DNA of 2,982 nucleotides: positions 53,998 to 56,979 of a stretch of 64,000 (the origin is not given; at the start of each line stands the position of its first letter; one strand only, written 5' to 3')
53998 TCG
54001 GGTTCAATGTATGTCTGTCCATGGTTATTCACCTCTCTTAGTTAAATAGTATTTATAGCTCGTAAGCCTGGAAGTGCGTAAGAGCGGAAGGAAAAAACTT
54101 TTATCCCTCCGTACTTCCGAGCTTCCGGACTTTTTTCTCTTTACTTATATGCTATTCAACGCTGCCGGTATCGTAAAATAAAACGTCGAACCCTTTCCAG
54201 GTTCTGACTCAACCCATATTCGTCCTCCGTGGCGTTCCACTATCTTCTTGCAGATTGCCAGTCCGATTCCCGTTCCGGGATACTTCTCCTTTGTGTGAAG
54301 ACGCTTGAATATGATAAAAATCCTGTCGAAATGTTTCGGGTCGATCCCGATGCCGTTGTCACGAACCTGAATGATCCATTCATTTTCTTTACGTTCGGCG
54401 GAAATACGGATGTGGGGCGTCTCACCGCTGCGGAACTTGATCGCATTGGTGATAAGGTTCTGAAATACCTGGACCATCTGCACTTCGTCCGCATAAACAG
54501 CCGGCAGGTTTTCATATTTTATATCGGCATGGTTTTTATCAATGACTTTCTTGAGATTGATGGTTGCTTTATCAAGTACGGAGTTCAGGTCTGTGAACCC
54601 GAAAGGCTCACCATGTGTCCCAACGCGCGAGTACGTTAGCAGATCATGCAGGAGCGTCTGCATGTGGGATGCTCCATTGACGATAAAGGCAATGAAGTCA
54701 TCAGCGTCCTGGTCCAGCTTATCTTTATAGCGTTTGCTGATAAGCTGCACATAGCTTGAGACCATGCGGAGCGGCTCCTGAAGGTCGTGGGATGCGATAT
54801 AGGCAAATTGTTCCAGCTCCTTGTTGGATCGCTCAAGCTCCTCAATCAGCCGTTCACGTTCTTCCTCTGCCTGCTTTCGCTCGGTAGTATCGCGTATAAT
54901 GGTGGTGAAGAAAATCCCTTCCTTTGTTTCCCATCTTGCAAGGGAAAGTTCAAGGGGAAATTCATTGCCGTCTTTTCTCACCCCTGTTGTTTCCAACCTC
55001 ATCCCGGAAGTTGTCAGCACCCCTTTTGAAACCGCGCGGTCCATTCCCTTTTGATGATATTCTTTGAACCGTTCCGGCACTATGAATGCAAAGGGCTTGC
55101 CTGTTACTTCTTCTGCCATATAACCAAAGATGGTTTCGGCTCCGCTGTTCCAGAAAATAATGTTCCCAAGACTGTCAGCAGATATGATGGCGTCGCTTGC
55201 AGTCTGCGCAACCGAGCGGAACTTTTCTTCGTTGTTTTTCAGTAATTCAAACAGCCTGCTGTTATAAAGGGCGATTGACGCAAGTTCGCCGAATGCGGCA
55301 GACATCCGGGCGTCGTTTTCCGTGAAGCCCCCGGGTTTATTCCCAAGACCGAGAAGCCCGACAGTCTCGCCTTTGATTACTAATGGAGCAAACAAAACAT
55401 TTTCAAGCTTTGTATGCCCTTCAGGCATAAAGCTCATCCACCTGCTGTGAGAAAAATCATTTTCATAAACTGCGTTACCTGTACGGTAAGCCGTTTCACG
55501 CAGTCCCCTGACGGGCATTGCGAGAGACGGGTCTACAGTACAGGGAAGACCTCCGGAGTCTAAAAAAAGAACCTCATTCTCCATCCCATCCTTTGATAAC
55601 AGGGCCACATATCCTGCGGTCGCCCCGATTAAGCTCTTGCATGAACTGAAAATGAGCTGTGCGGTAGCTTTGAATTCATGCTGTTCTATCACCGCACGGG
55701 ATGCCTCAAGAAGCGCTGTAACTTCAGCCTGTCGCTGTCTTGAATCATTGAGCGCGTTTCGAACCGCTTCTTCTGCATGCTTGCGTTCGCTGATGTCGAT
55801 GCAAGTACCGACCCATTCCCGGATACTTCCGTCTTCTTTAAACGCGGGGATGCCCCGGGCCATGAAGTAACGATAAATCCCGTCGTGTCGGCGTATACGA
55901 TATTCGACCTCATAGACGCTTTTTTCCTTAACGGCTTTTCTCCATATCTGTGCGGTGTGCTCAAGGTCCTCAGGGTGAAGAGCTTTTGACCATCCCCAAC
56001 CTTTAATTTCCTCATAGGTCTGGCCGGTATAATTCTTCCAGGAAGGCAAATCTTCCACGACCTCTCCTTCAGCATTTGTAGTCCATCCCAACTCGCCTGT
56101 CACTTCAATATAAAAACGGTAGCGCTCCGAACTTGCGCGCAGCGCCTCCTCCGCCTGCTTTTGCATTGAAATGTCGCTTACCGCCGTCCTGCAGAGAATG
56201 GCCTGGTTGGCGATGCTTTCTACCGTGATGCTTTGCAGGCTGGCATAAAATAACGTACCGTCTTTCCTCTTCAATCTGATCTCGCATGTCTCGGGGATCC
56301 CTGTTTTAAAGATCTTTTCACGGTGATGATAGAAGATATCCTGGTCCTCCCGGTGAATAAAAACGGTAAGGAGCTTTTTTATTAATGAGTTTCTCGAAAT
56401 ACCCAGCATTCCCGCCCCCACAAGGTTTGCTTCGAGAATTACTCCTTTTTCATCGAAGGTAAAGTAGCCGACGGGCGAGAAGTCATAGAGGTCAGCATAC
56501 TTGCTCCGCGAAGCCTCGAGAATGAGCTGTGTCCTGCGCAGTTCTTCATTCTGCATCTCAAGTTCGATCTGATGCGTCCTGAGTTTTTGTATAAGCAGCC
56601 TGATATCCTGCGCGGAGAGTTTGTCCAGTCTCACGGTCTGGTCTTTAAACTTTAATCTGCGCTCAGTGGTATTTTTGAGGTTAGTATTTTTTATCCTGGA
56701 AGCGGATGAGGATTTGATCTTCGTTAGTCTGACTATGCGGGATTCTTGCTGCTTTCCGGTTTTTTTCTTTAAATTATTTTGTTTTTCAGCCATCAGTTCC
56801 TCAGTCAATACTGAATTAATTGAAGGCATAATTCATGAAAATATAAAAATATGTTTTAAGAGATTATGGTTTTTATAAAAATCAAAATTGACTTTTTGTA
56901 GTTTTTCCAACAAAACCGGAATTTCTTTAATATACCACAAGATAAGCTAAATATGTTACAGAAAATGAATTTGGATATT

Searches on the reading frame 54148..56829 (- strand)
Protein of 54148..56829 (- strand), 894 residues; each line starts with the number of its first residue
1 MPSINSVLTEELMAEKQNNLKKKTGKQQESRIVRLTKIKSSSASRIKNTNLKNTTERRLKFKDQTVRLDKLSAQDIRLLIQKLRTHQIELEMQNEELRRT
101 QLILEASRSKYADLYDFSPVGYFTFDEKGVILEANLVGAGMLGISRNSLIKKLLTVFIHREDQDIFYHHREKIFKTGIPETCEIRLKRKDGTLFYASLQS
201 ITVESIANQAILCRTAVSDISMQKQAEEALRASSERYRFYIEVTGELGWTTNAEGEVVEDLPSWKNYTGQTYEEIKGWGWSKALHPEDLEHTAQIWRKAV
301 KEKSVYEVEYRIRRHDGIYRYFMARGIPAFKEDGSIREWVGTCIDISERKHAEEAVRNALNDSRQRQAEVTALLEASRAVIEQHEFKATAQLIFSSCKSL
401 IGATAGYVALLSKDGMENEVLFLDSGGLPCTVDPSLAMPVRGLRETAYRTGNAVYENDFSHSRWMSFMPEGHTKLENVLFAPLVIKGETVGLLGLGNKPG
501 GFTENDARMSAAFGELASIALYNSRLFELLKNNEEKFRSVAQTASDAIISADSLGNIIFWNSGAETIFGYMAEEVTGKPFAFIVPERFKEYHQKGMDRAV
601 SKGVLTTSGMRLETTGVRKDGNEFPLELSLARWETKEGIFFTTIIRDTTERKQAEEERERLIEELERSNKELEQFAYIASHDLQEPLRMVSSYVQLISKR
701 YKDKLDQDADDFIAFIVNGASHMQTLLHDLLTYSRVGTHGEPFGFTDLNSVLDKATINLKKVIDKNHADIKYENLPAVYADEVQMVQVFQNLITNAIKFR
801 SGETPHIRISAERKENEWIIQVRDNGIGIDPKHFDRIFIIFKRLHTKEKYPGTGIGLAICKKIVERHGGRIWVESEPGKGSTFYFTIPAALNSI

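Call 66: search_protein_families(library=pfam, proteins=[window:54148-56829:-], max_evalue=0.0001)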
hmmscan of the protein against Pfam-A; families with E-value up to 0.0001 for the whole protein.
window:54148-56829:- (894 aa): 12 families
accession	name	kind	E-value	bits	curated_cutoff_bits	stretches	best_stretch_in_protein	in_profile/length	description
PF13426.13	PAS_9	-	4.6e-35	120.5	27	3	546-650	2-103/103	PAS domain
PF02518.31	HATPase_c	-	8.5e-33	113.5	26.4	1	781-889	2-109/111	Histidine kinase-, DNA gyrase B-, and HSP90-like ATPase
PF08447.18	PAS_3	-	4.3e-30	104.3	25.6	2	262-342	6-88/89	PAS fold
PF00989.32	PAS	-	6.2e-23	81.4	22.6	2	536-632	2-95/113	PAS fold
PF08448.16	PAS_4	-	6.6e-19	68.6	23.1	1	545-653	5-110/110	PAS fold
PF13185.12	GAF_2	-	1.3e-15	58.3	28.6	1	384-521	2-135/136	GAF domain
PF13188.13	PAS_8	-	3.7e-12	46.1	21.8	1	535-584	1-51/65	PAS domain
PF00512.31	HisKA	-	1.2e-08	35.3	26.9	1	672-737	2-64/66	His Kinase A (phospho-acceptor) domain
PF01590.32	GAF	-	1.6e-06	29.1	22.4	1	389-521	5-133/133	GAF domain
PF13492.12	GAF_3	-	2.9e-06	28.1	27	1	446-522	59-128/129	GAF domain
PF24820.1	Diguanyl_cycl_sensor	-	9.4e-06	26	28.1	0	542-646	3-108/109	Diguanylate cyclase-like sensor domain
PF14501.12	HATPase_c_5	-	1.1e-05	25.7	22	1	783-876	4-91/102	GHKL domain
